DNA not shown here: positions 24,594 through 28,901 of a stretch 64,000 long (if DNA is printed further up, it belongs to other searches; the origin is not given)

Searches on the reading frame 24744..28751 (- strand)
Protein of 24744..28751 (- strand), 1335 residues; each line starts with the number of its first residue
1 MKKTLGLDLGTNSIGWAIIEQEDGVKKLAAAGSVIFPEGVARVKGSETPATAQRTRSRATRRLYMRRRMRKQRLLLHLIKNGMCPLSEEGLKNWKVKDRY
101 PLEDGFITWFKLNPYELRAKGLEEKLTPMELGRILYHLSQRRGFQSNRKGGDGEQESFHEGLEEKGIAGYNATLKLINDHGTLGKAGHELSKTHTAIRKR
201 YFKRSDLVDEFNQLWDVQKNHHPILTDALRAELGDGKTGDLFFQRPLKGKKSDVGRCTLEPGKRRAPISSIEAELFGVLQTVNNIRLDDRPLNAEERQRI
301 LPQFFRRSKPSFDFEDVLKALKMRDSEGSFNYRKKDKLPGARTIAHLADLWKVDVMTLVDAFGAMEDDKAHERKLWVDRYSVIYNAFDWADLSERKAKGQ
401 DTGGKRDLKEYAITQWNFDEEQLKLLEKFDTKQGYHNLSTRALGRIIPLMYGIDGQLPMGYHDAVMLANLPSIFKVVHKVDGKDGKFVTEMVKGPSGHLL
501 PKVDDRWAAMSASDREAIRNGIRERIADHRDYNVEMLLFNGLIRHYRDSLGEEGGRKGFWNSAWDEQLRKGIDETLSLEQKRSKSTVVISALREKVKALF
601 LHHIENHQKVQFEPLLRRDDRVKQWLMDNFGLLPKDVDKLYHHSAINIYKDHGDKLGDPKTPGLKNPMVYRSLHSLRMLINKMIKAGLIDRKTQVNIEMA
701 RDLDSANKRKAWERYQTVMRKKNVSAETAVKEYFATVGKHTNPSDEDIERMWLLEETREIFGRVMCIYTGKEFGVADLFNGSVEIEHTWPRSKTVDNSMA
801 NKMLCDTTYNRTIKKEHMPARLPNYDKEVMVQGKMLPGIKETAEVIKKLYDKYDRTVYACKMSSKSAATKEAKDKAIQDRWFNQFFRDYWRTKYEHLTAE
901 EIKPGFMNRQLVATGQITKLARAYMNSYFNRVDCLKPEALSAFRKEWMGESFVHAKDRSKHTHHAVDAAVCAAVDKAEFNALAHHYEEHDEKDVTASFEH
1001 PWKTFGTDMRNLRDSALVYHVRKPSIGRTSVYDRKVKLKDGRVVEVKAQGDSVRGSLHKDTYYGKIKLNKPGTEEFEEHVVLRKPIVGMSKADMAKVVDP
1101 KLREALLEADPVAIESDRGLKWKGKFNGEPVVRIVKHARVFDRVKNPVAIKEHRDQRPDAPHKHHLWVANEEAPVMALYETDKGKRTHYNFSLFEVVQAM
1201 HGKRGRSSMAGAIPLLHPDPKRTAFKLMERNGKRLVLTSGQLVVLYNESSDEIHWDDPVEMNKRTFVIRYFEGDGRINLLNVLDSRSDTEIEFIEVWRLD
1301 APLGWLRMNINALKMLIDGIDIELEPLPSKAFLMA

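Call 11: search_protein_families(library=ncbifam, proteins=[window:24744-28751:-])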
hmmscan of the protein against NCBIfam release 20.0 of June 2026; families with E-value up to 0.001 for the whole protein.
window:24744-28751:- (1335 aa): 2 families
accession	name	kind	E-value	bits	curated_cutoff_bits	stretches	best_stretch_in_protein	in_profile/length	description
TIGR01865.2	cas_Csn1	equivalog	1.5e-132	443.9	100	2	4-454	2-446/1070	type II CRISPR RNA-guided endonuclease Cas9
NF049971.1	CRISPR_Cas9d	exception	1.8e-19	69.9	375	3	665-819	462-598/986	type II CRISPR RNA-guided endonuclease Cas9d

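Call 12: search_protein_families(library=pfam, proteins=[window:24744-28751:-])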
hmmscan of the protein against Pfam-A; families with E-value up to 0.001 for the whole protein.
window:24744-28751:- (1335 aa): 3 families
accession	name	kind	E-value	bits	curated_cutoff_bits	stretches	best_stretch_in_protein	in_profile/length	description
PF13395.12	HNH_4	-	5.9e-15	55.4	22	1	766-819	1-53/54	HNH endonuclease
PF18470.6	Cas9_a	-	1.3e-08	35.2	26.9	1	251-447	4-192/221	Cas9 alpha-helical lobe domain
PF18541.7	RuvC_III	-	5e-06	27.1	26.2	1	902-1007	2-141/179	RuvC endonuclease subdomain 3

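Call 13: find_encoding_contigs(protein=window:24744-28751:-, flank=3000, max_places=4)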
Protein window:24744-28751:- (1335 aa): 2 contigs read that carry it; 2 places shown.
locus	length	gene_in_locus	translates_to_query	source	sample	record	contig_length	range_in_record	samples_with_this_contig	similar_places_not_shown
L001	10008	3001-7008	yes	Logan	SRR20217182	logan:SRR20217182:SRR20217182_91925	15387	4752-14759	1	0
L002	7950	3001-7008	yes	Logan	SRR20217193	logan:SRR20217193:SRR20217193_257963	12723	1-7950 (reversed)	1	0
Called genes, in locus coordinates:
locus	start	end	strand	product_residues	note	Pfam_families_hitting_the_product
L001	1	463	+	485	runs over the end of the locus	PF11918:Peptidase_S41_N, PF03572:Peptidase_S41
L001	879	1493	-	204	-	-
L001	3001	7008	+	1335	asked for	PF18470:Cas9_a, PF13395:HNH_4, PF18541:RuvC_III (faint)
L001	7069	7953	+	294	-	PF01867:Cas_Cas1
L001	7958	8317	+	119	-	PF09827:CRISPR_Cas2, PF20803:PaaX_M (weak)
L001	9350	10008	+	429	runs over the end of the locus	?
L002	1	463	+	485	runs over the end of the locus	PF11918:Peptidase_S41_N, PF03572:Peptidase_S41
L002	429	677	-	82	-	-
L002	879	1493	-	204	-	-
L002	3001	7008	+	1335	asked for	PF18470:Cas9_a, PF13395:HNH_4, PF18541:RuvC_III (faint)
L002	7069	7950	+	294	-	PF01867:Cas_Cas1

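Call 14: find_homologous_proteins(query=window:24744-28751:-, max_evalue=1e-20)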
Query window:24744-28751:- (1335 aa): 1625 proteins with E <= 1e-20 among 8000 candidates; the best 120 are listed.
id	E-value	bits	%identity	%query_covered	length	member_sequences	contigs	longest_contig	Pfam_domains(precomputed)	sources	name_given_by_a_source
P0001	0.0e+0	3092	100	100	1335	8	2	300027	PF13395.13,PF18470.7,PF18541.8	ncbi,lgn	-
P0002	0.0e+0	2546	81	100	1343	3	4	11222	PF13395.13,PF18470.7,PF18541.8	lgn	-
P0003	0.0e+0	2513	81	100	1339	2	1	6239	PF13395.13,PF18470.7,PF18541.8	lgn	-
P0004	0.0e+0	2431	78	100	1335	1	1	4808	PF13395.13,PF18470.7,PF18541.8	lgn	-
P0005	0.0e+0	2315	75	100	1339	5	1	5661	PF13395.13,PF18470.7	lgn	-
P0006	0.0e+0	2180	71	99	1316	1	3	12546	PF13395.13,PF18470.7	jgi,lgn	jgi:CRISPR-associated endonuclease Csn1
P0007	0.0e+0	2075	68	99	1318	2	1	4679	PF13395.13,PF18470.7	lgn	-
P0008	0.0e+0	1959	69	95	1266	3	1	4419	PF13395.13,PF18470.7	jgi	-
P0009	0.0e+0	1912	65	99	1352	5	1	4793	PF13395.13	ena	-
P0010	0.0e+0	1615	55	99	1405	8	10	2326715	PF13395.13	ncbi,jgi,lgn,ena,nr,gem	ncbi:MAG: hypothetical protein IPH60_10860 [Flavobacteriales bacterium]|jgi:CRISPR-associated endonu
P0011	0.0e+0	1595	55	99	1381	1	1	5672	PF13395.13,PF18541.8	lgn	-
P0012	0.0e+0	1581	56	100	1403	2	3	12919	PF13395.13,PF18470.7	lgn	-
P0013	0.0e+0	1565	54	99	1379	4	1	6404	PF13395.13,PF18541.8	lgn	-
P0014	0.0e+0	1558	55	99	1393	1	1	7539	PF13395.13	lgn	-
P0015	0.0e+0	1554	55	99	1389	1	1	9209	PF13395.13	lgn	-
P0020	0.0e+0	1414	51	99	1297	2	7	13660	PF13395.13,PF18470.7,PF18541.8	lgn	-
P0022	0.0e+0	1407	52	93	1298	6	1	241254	PF13395.13,PF18541.8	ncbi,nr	ncbi:MAG: hypothetical protein IPI95_04980 [Flavobacteriales bacterium]|nr:hypothetical protein [Fla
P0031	0.0e+0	1107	43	99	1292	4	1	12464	PF13395.13,PF18470.7,PF18541.8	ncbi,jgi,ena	-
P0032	0.0e+0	1086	42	100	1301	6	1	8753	PF13395.13,PF18541.8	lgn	-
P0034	0.0e+0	1080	43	99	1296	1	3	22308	PF13395.13,PF18470.7,PF18541.8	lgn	-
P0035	5.6e-256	871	37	99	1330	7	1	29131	PF13395.13,PF18470.7,PF18541.8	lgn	-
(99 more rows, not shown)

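Call 17: find_related_loci(query=A1, collection=genome_contigs, flank=5000)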
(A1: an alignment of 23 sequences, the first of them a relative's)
Query A1 (1335 aa) in genome_contigs; peptide patterns used: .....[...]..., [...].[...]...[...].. (x = any residue, [..] = any of these).
600 stretches matched a pattern (row limit reached: there are more); 581 encode a relative of the query (tblastn E <= 1e-3); the best 80 are kept; 80 distinct loci.
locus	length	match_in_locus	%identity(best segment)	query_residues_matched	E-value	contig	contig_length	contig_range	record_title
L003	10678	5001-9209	55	1-1328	0e+0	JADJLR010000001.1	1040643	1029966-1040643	MAG: Flavobacteriales bacterium isolate EsbW_18-Q3-R4-48_BAT3C.247 tig00001367-10-10406130, whole genome shotgun sequenc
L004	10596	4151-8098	37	3-1326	0e+0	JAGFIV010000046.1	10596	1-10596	MAG: Flavobacteriales bacterium isolate mag.6 k127_4134645, whole genome shotgun sequence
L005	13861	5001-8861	31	1-1333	3e-162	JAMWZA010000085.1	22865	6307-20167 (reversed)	MAG: Marinoscillum sp. isolate MSM7 MSM7_85, whole genome shotgun sequence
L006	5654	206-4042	31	2-1333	8e-162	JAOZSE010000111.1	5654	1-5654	MAG: Pontiellaceae bacterium isolate GMC6.metabat2.114 GMC6_21229_length_5654_cov_12.938918, whole genome shotgun sequen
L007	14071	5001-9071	30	2-1333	7e-149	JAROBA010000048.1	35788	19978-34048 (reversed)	Pontiellaceae bacterium B1224 scaffold_48_length=35789, whole genome shotgun sequence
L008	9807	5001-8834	31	2-1333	6e-148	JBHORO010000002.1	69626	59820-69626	Verrucomicrobiota bacterium isolate SAG AM-312-P09 AM-312-P09_NODE_2, whole genome shotgun sequence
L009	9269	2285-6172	30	1-1275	1e-142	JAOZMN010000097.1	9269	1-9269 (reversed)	MAG: Bacteroidales bacterium isolate GMC3.concoct.60_sub GMC3_2840_length_9269_cov_7.087041, whole genome shotgun sequen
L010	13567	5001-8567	30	3-1273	6e-129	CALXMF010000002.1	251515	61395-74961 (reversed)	MAG: uncultured Spirochaetes bacterium isolate BRZ_GE__bin34 genome assembly, contig: BRZ_GE__NODE_22_length_251515_cov_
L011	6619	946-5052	29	1-1327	3e-128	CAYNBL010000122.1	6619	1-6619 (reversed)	MAG TPA_asm: uncultured bacterium isolate binchicken_co9_147 genome assembly, contig: NODE_5548_length_6619_cov_6.420171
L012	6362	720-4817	30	1-1327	3e-93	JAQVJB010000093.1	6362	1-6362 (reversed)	MAG: Actinomycetota bacterium isolate STE_53 NODE_35127_length_6362_cov_6.159743_Sandtown_E, whole genome shotgun sequen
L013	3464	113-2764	39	1-1108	8e-82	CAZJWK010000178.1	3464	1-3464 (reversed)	MAG TPA_asm: uncultured Sphingobacteriales bacterium isolate SRP185896_co2_326 genome assembly, contig: NODE_50901_lengt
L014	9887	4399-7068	38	1-1109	2e-77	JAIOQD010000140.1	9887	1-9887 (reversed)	MAG: Bacteroidetes bacterium isolate LakeFargette_0920_ALND_MAG_35_6 LacPavin_0920_ALND_scaffold_115908, whole genome sh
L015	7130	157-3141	38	1-1196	5e-77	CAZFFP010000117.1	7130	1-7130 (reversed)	MAG TPA_asm: uncultured Chitinophagaceae bacterium isolate SRP319275_co1_176 genome assembly, contig: NODE_14439_length_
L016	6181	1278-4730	31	1-1298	4e-74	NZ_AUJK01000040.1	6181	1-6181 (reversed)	Prevotella sp. AGR2160 G604DRAFT_scaffold00039.39_C, whole genome shotgun sequence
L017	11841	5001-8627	32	3-1327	4e-80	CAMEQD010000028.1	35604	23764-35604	MAG: uncultured Prevotellaceae bacterium isolate SRR11489791_bin.12_metaWRAP_v1.3_MAG genome assembly, contig: ERZ114668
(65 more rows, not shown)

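Call 18: find_related_loci(query=A1, collection=metagenome_contigs, flank=5000)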
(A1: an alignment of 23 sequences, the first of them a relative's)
Query A1 (1335 aa) in metagenome_contigs; peptide patterns used: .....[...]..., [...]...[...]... (x = any residue, [..] = any of these).
600 stretches matched a pattern (row limit reached: there are more); 533 encode a relative of the query (tblastn E <= 1e-3); the best 80 are kept; 80 distinct loci.
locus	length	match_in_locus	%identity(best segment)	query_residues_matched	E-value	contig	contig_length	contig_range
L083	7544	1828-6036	55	1-1328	0e+0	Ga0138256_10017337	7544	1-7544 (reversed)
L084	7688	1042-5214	53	1-1329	0e+0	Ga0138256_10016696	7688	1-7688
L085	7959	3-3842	30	35-1333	1e-147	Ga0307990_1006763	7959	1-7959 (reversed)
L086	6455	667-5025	28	1-1324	1e-100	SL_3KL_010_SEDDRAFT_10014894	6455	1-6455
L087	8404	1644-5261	30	2-1327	3e-85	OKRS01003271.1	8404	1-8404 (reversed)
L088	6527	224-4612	26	3-1280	9e-82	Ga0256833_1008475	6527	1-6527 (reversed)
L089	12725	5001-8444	31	1-1268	2e-80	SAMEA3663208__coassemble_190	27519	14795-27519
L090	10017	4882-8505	31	2-1333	2e-77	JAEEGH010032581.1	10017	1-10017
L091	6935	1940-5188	33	2-1199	1e-76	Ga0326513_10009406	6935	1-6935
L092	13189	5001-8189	32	3-1171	1e-72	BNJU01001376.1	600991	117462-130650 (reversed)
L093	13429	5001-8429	29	2-1279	3e-72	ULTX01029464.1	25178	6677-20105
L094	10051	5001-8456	30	2-1279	3e-71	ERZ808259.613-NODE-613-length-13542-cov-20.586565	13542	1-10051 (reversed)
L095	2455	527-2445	36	1-811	4e-60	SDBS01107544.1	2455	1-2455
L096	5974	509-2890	30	4-1106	5e-52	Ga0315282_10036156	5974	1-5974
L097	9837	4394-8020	25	2-1327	7e-51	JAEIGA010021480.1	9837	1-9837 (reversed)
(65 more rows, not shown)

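Call 19: find_encoding_contigs(protein=P0002, flank=5000, max_places=4)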
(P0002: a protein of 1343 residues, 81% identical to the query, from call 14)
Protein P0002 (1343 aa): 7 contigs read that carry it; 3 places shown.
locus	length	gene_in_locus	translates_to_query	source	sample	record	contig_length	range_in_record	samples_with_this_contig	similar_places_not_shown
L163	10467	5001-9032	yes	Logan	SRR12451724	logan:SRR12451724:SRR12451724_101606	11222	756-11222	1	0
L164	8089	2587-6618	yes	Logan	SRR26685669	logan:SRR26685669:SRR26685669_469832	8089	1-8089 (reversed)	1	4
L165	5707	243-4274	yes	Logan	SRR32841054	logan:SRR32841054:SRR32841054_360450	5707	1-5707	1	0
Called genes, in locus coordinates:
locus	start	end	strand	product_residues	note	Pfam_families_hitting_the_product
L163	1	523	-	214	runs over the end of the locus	PF02698:DUF218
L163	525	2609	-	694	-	-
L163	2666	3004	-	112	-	-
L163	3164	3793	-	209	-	PF00041:fn3 (weak)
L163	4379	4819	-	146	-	-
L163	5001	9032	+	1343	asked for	PF18470:Cas9_a, PF13395:HNH_4, PF18541:RuvC_III (faint)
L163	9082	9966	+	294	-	PF01867:Cas_Cas1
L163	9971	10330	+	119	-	PF09827:CRISPR_Cas2, PF20803:PaaX_M (weak)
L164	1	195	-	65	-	?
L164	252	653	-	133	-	-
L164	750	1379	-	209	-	PF00041:fn3 (weak)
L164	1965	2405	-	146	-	-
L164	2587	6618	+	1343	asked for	PF18470:Cas9_a, PF13395:HNH_4, PF18541:RuvC_III (faint)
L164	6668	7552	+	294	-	PF01867:Cas_Cas1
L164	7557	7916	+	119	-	PF09827:CRISPR_Cas2, PF20803:PaaX_M (weak)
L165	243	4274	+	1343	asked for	PF18470:Cas9_a, PF13395:HNH_4, PF18541:RuvC_III (faint)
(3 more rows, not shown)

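Call 20: find_encoding_contigs(protein=P0006, flank=5000, max_places=3)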
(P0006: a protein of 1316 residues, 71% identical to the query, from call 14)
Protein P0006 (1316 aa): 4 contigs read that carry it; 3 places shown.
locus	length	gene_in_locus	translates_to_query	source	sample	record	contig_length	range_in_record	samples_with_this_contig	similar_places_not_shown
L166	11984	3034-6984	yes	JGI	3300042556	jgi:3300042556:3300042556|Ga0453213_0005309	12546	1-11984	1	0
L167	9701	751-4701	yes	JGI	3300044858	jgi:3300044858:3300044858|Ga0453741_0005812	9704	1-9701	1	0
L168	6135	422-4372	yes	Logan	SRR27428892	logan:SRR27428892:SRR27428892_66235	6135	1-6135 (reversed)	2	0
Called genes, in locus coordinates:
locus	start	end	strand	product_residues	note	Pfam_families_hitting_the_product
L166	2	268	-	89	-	?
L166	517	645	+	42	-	-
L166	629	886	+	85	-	-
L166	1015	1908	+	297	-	PF18962:Por_Secre_tail (weak)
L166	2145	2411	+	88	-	PF00072:Response_reg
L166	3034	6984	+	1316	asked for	PF18470:Cas9_a, PF13395:HNH_4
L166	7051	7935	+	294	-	PF01867:Cas_Cas1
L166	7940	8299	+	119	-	PF09827:CRISPR_Cas2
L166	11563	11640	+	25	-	-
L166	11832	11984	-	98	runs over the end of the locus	-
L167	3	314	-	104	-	?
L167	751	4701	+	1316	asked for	PF18470:Cas9_a, PF13395:HNH_4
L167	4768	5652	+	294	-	PF01867:Cas_Cas1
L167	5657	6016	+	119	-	PF09827:CRISPR_Cas2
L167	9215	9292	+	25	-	-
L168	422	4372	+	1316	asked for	PF18470:Cas9_a, PF13395:HNH_4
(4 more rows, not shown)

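Call 21: find_encoding_contigs(protein=P0003, flank=5000, max_places=2)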
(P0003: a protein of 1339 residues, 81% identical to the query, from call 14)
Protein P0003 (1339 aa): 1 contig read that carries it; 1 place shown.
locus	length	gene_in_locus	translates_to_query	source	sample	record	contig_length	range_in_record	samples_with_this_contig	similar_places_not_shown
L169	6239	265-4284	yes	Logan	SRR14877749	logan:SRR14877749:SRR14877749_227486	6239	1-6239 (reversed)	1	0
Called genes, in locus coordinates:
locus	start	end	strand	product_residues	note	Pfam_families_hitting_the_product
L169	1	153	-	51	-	?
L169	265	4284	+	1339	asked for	PF18470:Cas9_a, PF13395:HNH_4, PF18541:RuvC_III (faint)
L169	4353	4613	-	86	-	-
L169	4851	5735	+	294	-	PF01867:Cas_Cas1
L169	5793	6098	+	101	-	PF09827:CRISPR_Cas2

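Call 22: find_encoding_contigs(protein=P0005, flank=5000, max_places=2)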
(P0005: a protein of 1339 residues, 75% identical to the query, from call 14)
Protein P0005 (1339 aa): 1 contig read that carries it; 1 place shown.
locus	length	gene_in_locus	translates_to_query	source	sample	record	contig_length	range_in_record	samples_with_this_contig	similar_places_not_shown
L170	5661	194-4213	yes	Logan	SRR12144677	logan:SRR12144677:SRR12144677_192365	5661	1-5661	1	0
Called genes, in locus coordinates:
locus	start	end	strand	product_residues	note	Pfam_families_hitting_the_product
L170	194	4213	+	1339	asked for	PF18470:Cas9_a (weak), PF13395:HNH_4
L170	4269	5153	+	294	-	PF01867:Cas_Cas1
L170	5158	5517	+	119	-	PF20803:PaaX_M (weak), PF09827:CRISPR_Cas2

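Call 25: find_encoding_contigs(protein=P0012, flank=6000, max_places=2)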
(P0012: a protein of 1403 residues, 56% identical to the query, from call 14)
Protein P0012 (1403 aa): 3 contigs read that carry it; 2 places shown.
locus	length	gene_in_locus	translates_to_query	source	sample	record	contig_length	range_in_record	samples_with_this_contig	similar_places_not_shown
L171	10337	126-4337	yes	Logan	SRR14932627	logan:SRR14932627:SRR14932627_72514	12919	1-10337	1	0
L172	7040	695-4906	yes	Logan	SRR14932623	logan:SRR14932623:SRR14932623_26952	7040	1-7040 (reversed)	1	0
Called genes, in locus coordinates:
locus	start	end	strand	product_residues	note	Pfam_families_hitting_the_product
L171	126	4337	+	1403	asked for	PF18470:Cas9_a (faint), PF13395:HNH_4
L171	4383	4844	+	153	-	PF09722:Xre_MbcA_ParS_C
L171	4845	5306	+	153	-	PF08808:RES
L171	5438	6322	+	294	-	PF01867:Cas_Cas1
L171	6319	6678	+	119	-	PF09827:CRISPR_Cas2, PF20803:PaaX_M (faint)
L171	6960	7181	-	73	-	-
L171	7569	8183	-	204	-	-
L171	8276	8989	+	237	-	-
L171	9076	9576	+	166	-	-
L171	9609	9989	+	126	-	-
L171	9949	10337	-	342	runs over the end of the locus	-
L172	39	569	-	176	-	PF08797:HIRAN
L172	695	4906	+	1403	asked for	PF18470:Cas9_a (faint), PF13395:HNH_4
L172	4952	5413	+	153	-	PF09722:Xre_MbcA_ParS_C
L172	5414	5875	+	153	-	PF08808:RES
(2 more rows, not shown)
